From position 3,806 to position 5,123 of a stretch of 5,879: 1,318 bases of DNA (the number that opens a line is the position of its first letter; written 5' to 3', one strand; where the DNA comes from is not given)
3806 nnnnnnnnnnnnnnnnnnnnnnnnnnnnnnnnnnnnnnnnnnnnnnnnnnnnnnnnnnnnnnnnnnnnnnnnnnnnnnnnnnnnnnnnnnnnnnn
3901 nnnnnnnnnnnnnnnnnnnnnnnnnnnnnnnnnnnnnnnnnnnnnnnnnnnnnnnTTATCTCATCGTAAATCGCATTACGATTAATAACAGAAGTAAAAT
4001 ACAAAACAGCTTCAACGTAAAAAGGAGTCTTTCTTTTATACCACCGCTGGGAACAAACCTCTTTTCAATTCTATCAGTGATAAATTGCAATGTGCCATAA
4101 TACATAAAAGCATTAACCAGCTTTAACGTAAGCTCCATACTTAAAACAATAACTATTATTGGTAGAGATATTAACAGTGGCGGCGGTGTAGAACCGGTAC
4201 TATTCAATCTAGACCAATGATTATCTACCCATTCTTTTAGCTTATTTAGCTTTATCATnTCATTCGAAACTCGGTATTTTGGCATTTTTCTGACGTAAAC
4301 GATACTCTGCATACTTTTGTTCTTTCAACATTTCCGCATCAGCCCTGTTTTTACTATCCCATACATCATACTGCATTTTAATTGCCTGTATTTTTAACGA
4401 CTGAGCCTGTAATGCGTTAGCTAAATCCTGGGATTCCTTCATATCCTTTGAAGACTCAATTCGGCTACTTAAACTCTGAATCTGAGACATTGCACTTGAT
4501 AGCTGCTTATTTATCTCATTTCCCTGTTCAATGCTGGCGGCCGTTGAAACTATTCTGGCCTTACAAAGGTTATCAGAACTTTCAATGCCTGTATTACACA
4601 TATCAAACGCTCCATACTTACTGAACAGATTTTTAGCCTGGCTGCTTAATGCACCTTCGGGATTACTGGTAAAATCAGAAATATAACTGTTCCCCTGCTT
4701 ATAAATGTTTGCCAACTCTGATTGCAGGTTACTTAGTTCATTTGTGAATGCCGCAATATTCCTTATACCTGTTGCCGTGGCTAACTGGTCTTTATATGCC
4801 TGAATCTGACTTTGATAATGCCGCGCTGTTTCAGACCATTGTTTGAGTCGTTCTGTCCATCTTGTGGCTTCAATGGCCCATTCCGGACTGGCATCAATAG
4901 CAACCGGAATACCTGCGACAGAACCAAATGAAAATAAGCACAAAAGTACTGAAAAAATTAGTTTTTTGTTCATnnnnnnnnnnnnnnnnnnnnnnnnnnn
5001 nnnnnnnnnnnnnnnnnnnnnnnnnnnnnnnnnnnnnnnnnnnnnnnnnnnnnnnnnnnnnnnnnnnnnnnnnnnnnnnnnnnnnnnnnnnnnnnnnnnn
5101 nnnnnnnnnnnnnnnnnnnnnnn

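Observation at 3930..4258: VirB5-like operon ends after a small unrecognised membrane protein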

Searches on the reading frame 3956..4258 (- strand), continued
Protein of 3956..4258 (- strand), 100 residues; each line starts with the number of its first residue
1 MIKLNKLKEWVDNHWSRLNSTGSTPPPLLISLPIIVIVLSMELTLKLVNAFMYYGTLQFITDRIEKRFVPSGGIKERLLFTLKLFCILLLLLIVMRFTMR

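Call 72: find_encoding_contigs(protein=P0017, flank=4000, max_places=2)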
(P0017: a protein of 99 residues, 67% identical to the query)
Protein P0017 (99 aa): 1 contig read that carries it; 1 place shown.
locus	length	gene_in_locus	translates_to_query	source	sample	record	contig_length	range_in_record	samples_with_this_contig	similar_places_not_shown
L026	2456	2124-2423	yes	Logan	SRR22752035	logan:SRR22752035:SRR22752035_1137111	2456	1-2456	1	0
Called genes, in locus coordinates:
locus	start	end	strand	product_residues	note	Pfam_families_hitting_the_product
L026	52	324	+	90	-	-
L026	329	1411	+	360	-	PF04610:TrbL, PF19590:TrbL_3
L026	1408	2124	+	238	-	PF07996:T4SS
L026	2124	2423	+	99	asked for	-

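Call 73: predict_structure(alignment_id=A3)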
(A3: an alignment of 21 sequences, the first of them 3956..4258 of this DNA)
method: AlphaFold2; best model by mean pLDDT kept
length: 100 residues; sequences in the alignment: 21
mean_pLDDT: 69.7   pTM: 0.31
mean pLDDT of the five models: 69.7, 69.7, 69.6, 65.9, 63.3
residues with pLDDT >= 90: 0; 70-90: 55; 50-70: 44; < 50: 1
segments of 3 or more residues with pLDDT < 50: none
pLDDT, mean of each block of 10 residues (from residue 1): 70 71 61 74 75 68 63 67 77 70
secondary structure, 60 per line:
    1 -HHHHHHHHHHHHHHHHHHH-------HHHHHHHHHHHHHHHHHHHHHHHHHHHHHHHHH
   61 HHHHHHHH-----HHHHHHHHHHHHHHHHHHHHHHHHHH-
elements in order: H2-20 H28-68 H74-99

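Call 74: profile_search(alignment_id=A3)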
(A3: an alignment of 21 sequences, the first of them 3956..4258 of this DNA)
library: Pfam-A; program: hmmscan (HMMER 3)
A. the first sequence (100 residues): domains with independent E <= 10: 0; with E <= 0.001: 0
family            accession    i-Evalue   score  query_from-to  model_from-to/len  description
(no Pfam family matches the first sequence, even at E <= 10)
B. every sequence of the alignment scanned on its own (21 sequences): families by number of members that match
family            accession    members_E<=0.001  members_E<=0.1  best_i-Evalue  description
DUF1294           PF06961.18                 0               2        1.0e-01  Protein of unknown function (DUF1294)
CC_BshC           PF24850.1                  0               1        7.9e-02  Bacillithiol biosynthesis BshC, C-terminal coiled-coil domain

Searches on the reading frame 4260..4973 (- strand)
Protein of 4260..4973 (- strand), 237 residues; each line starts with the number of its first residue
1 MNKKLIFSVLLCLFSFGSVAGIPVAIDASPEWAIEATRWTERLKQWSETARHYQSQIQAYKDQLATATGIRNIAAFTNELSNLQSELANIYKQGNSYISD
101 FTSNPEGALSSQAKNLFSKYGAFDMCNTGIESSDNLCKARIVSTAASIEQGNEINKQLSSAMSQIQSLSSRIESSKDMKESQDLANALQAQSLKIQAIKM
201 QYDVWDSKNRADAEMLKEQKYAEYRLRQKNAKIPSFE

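Call 5: search_protein_families(proteins=[window:4260-4973:-], library=ncbifam, max_evalue=0.01)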
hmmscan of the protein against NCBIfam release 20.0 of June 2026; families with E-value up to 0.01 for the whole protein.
window:4260-4973:- (237 aa): 3 families
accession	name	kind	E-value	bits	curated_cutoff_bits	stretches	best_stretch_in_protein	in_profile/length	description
TIGR02791.1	VirB5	equivalog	1.8e-11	44.3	132.25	1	17-220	19-218/220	P-type DNA transfer protein VirB5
NF050013.1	HpsJ_like_A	equivalog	0.0016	18.1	140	0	43-88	106-151/217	HpsJ-like protein, cyanoexosortase A-associated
NF033928.1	alph_xenorhab_A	subfamily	0.0053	16.1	125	1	37-173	146-279/339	alpha-xenorhabdolysin family binary toxin subunit A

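Call 26: profile_search(protein=window:4260-4973:-)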
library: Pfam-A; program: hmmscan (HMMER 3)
A. the first sequence (237 residues): domains with independent E <= 10: 15; with E <= 0.001: 1
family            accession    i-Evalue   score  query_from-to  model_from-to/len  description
T4SS              PF07996.16    1.9e-27    97.4      21-219         1-195/197  Type IV secretion system proteins
AChE_tetra        PF08674.15      0.042    14.0      28-56          3-31/35  Acetylcholinesterase tetramerisation domain
Mito_fiss_reg     PF05308.16       0.14    12.8      43-110        92-161/244  Mitochondrial fission regulator
DUF702            PF05142.17        0.2    12.6     118-182        13-81/151  Domain of unknown function (DUF702)
DUF2686           PF10887.13       0.25    10.6      52-94        189-232/285  Protein of unknown function (DUF2686)
Spectrin_Anc-1_2  PF24615.2        0.38    11.5     152-220        10-77/105  Nuclear anchorage protein 1, spectrin repeat
FlxA              PF14282.11       0.53    10.9     148-218        16-81/101  FlxA-like protein
DUF4349           PF14257.11       0.56    10.0      53-97         97-141/213  Domain of unknown function (DUF4349)
DUF2730           PF10805.13          2     9.0     149-203        40-94/102  Protein of unknown function (DUF2730)
AI-2E_transport   PF01594.21        2.7     7.5       5-92         55-138/327  AI-2E family transporter
Allexi_40kDa      PF05549.16        3.1     7.7     136-212        68-144/271  Allexivirus 40kDa protein
Prefoldin_2       PF01920.25          4     7.9     148-180         4-36/106  Prefoldin subunit
PUMA_CC           PF24627.1         4.7     7.7     152-179         4-31/74  PUMA coiled-coil
Prefoldin_2       PF01920.25        5.4     7.5      51-93          8-50/106  Prefoldin subunit
DUF7902           PF25472.1         7.4     7.3      52-88          5-41/85  Domain of unknown function (DUF7902)

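Call 27: search_dna_similar(query=window:4260-4973:-, collection=plasmids, mode=protein, max_evalue=0.00001, rows=spread, max_rows=40)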
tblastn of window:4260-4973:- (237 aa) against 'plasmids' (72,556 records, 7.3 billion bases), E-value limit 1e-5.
Records with a match: 2514; places in all: 2576; records where one place covers at least 80% of the query: 2457.
Best place of each record, by identity: >=99% 2; 95-99% 19; 80-90% 440; 60-80% 12; <60% 2041.
By first word of the organism name: Escherichia 1069; Klebsiella 519; Salmonella 271; Campylobacter 216; Enterobacter 150; Citrobacter 95; Shigella 46; Serratia 33; Proteus 22; Providencia 13; and 27 more.
By predicted mobility (MOB-suite, as given by PLSDB): conjugative 2306; non-mobilizable 123; mobilizable 85.
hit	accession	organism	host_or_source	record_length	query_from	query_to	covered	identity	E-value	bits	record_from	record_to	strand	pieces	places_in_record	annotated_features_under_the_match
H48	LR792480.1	Salmonella enterica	-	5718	1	237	100%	100.0%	2e-146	456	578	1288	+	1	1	CDS (x2)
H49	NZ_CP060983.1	Escherichia coli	Homo sapiens,sputum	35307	4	237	99%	84.2%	7e-118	376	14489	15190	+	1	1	type IV secretion system protein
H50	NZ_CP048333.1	Escherichia coli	cell culture,environment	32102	4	237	99%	82.5%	2e-112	361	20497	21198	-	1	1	type IV secretion system protein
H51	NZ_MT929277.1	Escherichia coli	-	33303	4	237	99%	82.5%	2e-112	361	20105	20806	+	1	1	type IV secretion system protein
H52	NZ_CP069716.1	Escherichia coli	pig,liver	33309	4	237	99%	82.5%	2e-112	361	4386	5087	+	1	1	type IV secretion system protein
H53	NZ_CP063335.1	Escherichia coli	Homo sapiens,rectal swab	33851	4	237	99%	82.5%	2e-112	361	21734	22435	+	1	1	type IV secretion system protein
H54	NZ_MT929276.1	Escherichia coli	-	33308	4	237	99%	82.1%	2e-91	361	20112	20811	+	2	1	type IV secretion system protein (x2)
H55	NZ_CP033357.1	Salmonella enterica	-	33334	4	237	99%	75.2%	2e-81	327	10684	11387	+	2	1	none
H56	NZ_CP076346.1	Escherichia coli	river water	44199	1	237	100%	42.5%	1e-53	192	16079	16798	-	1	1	type IV secretion system protein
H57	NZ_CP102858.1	Escherichia coli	Gallus gallus (chicken),mixed ...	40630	1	236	100%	42.3%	7e-54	192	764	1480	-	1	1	type IV secretion system protein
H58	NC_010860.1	Salmonella enterica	-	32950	1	236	100%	42.3%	2e-53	191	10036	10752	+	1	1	type IV secretion system protein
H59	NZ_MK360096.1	Salmonella enterica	meat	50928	1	236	100%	42.3%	2e-53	191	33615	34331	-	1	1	type IV secretion system protein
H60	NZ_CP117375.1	Salmonella enterica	Bos taurus,Pool of lung and small ...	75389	1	236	100%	41.8%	9e-53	189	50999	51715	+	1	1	type IV secretion system protein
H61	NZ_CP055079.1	Shigella flexneri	Shek Wu Hui WWTPs_116 WWTPs influent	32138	4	236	98%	40.2%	1e-38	149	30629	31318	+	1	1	type IV secretion system protein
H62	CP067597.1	Klebsiella pneumoniae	Homo sapiens,respiratory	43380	3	231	97%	40.6%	8e-48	175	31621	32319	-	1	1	pilus assembly protein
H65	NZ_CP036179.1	Escherichia coli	Homo sapiens,Pure culture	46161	3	231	97%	40.6%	8e-48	175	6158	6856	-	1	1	type IV secretion system protein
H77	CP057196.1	Escherichia coli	culture,Pooled sheep faecal samples ...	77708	7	220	90%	38.1%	9e-36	140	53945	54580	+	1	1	type IV secretion system protein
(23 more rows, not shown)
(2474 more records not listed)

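Call 28: get_annotated_region(hit=H51, flank=7000)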
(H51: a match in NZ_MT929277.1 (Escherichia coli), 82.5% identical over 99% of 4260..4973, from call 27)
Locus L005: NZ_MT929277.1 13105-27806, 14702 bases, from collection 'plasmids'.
description: Escherichia coli strain 1139_17_A1 plasmid pMCR_1139_A1, complete sequence
organism: Escherichia coli (NCBI taxid 562)
taxonomy: Bacteria; Pseudomonadota; Gammaproteobacteria; Enterobacterales; Enterobacteriaceae; Escherichia; Escherichia coli
host: -; source: -; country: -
typing (MOB-suite, as given by PLSDB): conjugative; replicon IncX4; relaxase MOBP; mating-pair formation MPF_T
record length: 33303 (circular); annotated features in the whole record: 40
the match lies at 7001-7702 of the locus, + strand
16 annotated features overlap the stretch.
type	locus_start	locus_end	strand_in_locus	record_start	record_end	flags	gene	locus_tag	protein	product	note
CDS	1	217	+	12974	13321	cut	-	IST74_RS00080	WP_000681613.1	type II toxin-antitoxin system HicB family antitoxin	-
CDS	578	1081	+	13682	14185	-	taxA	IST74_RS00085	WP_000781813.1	relaxosome-coupling protein TaxA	-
CDS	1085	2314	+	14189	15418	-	taxC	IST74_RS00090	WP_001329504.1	DNA relaxase/nickase TaxC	-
CDS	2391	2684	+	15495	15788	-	-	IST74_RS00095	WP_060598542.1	sigma factor-like helix-turn-helix DNA-binding protein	GO:0006352 - DNA-templated transcription initiation [Evidence IEA]; GO:0006355 - regulation of DNA-templated ...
CDS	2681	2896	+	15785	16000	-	-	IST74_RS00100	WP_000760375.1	EexN family lipoprotein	-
CDS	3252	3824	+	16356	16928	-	-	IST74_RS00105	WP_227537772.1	lytic transglycosylase domain-containing protein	-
CDS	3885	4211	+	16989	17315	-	-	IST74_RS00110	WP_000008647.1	TrbC/VirB2 family protein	-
CDS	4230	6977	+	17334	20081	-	-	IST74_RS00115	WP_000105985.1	VirB4 family type IV secretion/conjugal transfer ATPase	-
CDS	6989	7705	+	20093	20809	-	-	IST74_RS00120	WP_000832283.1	type IV secretion system protein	-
CDS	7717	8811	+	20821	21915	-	-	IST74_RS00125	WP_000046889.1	type IV secretion system protein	GO:0030255 - protein secretion by the type IV secretion system [Evidence IEA]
CDS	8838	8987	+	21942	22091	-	-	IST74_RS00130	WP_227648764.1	hypothetical protein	-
CDS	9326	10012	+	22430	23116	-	-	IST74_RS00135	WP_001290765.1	type IV secretion system protein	-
CDS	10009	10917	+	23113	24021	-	virB9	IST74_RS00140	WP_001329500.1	P-type conjugative transfer protein VirB9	-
CDS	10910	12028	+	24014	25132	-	virB10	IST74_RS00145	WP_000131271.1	VirB10/TraB/TrbI family type IV secretion system protein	-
CDS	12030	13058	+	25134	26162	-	virB11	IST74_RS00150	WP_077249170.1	P-type DNA transfer ATPase VirB11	GO:0044097 - secretion by the type IV secretion system [Evidence IEA]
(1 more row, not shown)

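Call 29: get_annotated_region(hit=H49, flank=7000)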
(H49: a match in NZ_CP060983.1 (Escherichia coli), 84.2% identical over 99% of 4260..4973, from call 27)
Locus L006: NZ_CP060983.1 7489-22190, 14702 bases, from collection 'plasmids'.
description: Escherichia coli strain EC3 plasmid pEC3-5, complete sequence
organism: Escherichia coli (NCBI taxid 562)
taxonomy: Bacteria; Pseudomonadota; Gammaproteobacteria; Enterobacterales; Enterobacteriaceae; Escherichia; Escherichia coli
host: -; source: Homo sapiens,sputum; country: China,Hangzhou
typing (MOB-suite, as given by PLSDB): conjugative; replicon IncX4; relaxase MOBP; mating-pair formation MPF_T
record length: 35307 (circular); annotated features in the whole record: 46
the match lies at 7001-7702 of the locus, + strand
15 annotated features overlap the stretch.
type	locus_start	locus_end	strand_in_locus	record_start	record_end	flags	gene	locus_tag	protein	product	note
CDS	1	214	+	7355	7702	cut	-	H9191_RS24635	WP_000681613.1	type II toxin-antitoxin system HicB family antitoxin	-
CDS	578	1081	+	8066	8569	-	ddp1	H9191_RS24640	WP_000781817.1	DNA distortion polypeptide 1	-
CDS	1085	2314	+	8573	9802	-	taxC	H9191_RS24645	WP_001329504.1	DNA relaxase/nickase TaxC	-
CDS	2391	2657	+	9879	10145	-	-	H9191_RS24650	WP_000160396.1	hypothetical protein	-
CDS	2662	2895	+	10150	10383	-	-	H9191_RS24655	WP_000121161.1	EexN family lipoprotein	-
CDS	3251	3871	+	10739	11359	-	-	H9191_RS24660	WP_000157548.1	lytic transglycosylase domain-containing protein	-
CDS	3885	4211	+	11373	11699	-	-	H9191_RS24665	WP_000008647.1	TrbC/VirB2 family protein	-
CDS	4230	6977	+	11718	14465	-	-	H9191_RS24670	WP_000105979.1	VirB4 family type IV secretion/conjugal transfer ATPase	-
CDS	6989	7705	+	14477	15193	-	-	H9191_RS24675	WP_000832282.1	type IV secretion system protein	-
CDS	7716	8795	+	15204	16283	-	-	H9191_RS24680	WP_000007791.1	type IV secretion system protein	GO:0030255 - protein secretion by the type IV secretion system [Evidence IEA]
CDS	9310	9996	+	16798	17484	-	-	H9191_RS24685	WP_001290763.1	type IV secretion system protein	-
CDS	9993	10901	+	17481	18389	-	virB9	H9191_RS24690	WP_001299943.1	P-type conjugative transfer protein VirB9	-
CDS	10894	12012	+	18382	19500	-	virB10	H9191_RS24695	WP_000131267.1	VirB10/TraB/TrbI family type IV secretion system protein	-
CDS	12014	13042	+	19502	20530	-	virB11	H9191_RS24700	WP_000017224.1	P-type DNA transfer ATPase VirB11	GO:0044097 - secretion by the type IV secretion system [Evidence IEA]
CDS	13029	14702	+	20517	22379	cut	taxB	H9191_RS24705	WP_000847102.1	relaxosome-coupling protein TaxB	-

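Call 52: get_annotated_region(hit=H65, flank=3500)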
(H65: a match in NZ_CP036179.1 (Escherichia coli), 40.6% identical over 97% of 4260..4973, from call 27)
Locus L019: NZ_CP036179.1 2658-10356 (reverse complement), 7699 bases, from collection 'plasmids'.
description: Escherichia coli strain WCHEC025970 plasmid pNDM5_025970, complete sequence
organism: Escherichia coli (NCBI taxid 562)
taxonomy: Bacteria; Pseudomonadota; Gammaproteobacteria; Enterobacterales; Enterobacteriaceae; Escherichia; Escherichia coli
host: -; source: Homo sapiens,Pure culture; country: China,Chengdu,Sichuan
typing (MOB-suite, as given by PLSDB): conjugative; replicon IncX3; relaxase MOBP; mating-pair formation MPF_T
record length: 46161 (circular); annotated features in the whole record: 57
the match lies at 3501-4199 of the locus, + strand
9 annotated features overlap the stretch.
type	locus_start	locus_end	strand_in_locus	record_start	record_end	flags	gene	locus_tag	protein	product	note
CDS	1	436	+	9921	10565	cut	-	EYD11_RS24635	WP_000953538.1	lytic transglycosylase domain-containing protein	-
CDS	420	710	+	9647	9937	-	-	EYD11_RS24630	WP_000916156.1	TrbC/VirB2 family protein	-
CDS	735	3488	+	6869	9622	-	-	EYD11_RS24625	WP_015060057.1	VirB3 family type IV secretion system protein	-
CDS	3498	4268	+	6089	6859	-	-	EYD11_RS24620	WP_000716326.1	type IV secretion system protein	-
CDS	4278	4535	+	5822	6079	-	-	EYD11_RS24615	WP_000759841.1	EexN family lipoprotein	-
CDS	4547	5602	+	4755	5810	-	-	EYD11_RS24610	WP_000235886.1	type IV secretion system protein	-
CDS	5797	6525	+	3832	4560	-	-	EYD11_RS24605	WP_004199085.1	type IV secretion system protein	-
CDS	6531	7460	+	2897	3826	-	-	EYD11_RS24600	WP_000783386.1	TrbG/VirB9 family P-type conjugative transfer protein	-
CDS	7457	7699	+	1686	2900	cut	virB10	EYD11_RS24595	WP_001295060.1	VirB10/TraB/TrbI family type IV secretion system protein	-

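Call 53: get_annotated_region(hit=H58, flank=3500)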
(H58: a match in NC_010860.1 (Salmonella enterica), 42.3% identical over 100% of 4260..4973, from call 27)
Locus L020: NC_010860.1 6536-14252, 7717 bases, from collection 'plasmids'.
description: Salmonella enterica subsp. enterica serovar Enteritidis plasmid pSE34, complete sequence
organism: Salmonella enterica (NCBI taxid 149539)
taxonomy: Bacteria; Pseudomonadota; Gammaproteobacteria; Enterobacterales; Enterobacteriaceae; Salmonella; Salmonella enterica
host: -; source: -; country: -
typing (MOB-suite, as given by PLSDB): conjugative; replicon IncX1; relaxase MOBP; mating-pair formation MPF_T
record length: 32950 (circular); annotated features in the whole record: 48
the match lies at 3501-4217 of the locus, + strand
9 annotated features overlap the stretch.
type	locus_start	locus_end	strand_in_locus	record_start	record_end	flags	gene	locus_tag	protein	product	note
CDS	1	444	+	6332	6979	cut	-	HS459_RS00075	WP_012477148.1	lytic transglycosylase domain-containing protein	-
CDS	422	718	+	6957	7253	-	-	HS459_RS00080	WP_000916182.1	TrbC/VirB2 family protein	-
CDS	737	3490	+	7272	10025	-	-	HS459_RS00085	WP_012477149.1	VirB3 family type IV secretion system protein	-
CDS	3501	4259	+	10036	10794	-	-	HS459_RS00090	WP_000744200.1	type IV secretion system protein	-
CDS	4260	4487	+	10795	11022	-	-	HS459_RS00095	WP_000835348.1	EexN family lipoprotein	-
CDS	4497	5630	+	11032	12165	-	-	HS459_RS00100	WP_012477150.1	type IV secretion system protein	-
CDS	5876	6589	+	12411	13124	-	-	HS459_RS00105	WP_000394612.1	type IV secretion system protein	-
CDS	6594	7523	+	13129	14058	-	-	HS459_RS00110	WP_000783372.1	TrbG/VirB9 family P-type conjugative transfer protein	-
CDS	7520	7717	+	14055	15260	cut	virB10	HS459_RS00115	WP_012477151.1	VirB10/TraB/TrbI family type IV secretion system protein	-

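Call 54: get_annotated_region(hit=H77, flank=3500)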
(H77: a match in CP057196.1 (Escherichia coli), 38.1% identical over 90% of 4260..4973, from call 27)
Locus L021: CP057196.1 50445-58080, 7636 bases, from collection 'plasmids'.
description: Escherichia coli strain RHB33-C12 plasmid pRHB33-C12_3, complete sequence
organism: Escherichia coli (NCBI taxid 562)
taxonomy: Bacteria; Pseudomonadota; Gammaproteobacteria; Enterobacterales; Enterobacteriaceae; Escherichia; Escherichia coli
host: -; source: culture,Pooled sheep faecal samples collected from floor of farm; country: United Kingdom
typing (MOB-suite, as given by PLSDB): non-mobilizable; replicon IncY; mating-pair formation MPF_T
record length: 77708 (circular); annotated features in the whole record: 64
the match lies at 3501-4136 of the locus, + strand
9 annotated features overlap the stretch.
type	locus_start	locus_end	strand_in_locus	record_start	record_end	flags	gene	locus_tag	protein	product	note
CDS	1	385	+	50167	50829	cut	-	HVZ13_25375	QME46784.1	lytic transglycosylase domain-containing protein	-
CDS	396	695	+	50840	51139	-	-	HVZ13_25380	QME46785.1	TrbC/VirB2 family protein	-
CDS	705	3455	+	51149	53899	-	-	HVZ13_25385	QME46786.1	VirB3 family type IV secretion system protein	-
CDS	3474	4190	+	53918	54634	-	-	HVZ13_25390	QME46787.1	type IV secretion system protein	-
CDS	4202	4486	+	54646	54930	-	-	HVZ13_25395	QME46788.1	EexN family lipoprotein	-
CDS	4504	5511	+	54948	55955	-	-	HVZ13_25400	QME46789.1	type IV secretion system protein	-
CDS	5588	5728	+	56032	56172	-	-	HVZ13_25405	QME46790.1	hypothetical protein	-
CDS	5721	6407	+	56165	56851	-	-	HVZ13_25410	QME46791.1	type IV secretion system protein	-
CDS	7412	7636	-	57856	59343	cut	ltrA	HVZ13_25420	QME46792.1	group II intron reverse transcriptase/maturase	-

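Call 69: search_protein_families(proteins=[L005:8808-8987:+], library=padloc, max_evalue=1)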
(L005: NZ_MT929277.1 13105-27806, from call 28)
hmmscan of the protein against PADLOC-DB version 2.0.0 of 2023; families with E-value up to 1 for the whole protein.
L005:8808-8987:+ (59 aa): 0 families

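Call 70: search_protein_families(proteins=[L005:8808-8987:+], library=phrogs, max_evalue=1)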
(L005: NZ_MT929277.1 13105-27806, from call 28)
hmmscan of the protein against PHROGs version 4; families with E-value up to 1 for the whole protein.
L005:8808-8987:+ (59 aa): 1 family
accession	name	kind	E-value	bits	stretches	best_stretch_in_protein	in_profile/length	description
phrog_37623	-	unknown function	0.086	14.2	1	1-50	1-47/86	-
